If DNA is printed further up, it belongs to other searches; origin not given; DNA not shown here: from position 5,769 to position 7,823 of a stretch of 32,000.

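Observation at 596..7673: Array of four tandem, translationally coupled TPR + GT41 (OGT/SPINDLY-like) glycosyltransferase paralogs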

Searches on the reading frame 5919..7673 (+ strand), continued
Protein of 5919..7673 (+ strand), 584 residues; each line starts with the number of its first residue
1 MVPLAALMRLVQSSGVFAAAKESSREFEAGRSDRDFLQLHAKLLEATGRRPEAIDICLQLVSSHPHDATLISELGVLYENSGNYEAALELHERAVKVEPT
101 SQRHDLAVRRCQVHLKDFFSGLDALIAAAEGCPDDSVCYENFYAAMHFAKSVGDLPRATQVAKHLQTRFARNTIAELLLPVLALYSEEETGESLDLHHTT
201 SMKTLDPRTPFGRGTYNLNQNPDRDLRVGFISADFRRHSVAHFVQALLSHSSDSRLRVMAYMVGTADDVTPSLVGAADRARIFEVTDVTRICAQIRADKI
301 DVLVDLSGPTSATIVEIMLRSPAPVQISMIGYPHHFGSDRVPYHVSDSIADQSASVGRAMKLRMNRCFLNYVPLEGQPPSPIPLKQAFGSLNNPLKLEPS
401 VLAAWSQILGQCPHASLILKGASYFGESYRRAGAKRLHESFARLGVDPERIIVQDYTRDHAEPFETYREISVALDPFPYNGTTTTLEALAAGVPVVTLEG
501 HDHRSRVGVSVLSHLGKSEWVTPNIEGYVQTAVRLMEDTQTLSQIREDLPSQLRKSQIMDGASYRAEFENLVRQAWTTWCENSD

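Call 74: search_protein_families(library=padloc, proteins=[window:5919-7673:+, L008:3232-4623:-], max_evalue=0.001)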
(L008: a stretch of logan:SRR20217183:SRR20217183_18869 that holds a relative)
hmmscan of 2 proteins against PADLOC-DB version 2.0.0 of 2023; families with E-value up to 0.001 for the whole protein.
window:5919-7673:+ (584 aa): 0 families

L008:3232-4623:- (463 aa): 0 families
